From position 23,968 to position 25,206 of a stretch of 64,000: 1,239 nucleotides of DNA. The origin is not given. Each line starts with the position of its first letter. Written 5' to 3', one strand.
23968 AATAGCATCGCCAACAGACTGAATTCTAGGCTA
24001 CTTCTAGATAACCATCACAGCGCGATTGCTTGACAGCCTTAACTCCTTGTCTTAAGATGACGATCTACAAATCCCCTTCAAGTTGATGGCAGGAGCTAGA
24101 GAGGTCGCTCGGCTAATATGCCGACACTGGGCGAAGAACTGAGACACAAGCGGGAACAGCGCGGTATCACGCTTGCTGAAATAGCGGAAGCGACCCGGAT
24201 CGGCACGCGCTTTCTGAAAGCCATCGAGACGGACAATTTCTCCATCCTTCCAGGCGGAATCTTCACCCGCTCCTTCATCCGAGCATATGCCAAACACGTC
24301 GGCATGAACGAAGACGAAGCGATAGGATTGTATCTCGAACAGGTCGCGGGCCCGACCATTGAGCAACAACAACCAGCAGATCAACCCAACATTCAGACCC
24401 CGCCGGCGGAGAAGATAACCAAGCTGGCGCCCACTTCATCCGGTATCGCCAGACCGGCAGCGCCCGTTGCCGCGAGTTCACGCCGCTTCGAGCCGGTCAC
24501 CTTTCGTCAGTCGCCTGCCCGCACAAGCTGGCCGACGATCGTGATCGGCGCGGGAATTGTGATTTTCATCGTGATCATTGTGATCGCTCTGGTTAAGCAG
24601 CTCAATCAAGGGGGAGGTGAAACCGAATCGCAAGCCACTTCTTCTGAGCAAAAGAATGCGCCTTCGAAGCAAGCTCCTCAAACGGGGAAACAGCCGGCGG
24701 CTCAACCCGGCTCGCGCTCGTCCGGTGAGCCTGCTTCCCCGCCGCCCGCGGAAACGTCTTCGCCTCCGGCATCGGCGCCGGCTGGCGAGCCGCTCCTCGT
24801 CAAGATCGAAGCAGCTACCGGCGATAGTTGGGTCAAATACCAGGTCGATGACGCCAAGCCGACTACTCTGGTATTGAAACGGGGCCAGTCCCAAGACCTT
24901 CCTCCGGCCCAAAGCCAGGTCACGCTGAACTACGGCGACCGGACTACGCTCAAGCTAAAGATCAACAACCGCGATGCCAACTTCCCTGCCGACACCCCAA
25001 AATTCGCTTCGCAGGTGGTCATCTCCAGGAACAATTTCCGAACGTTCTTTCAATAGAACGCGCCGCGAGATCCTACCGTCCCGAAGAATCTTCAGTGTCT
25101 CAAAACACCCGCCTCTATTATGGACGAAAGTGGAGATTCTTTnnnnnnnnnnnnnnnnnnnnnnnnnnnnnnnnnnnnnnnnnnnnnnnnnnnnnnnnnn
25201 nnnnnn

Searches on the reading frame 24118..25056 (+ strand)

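Call 3: search_protein_families(library=pfam, proteins=[window:24118-25056:+], max_evalue=1)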
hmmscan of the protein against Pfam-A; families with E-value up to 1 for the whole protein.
window:24118-25056:+ (312 aa): 6 families
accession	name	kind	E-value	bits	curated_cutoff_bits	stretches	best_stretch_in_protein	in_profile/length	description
PF13413.12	HTH_25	-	1.5e-21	76.4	24.6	1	8-67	2-61/62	Helix-turn-helix domain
PF12844.13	HTH_19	-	6.4e-08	32.8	30.2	1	5-70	1-60/64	Helix-turn-helix domain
PF13560.12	HTH_31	-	6.7e-06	26.8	27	1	4-67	2-60/64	Helix-turn-helix domain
PF13464.11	RodZ_C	-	6.8e-05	23.2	23.9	1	233-292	4-63/72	RodZ C-terminal domain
PF01381.28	HTH_3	-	0.013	15.9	23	1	8-39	1-32/55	Helix-turn-helix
PF07204.16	Orthoreo_P10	-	0.17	12.3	21.4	1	136-159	40-61/98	Orthoreovirus membrane fusion protein p10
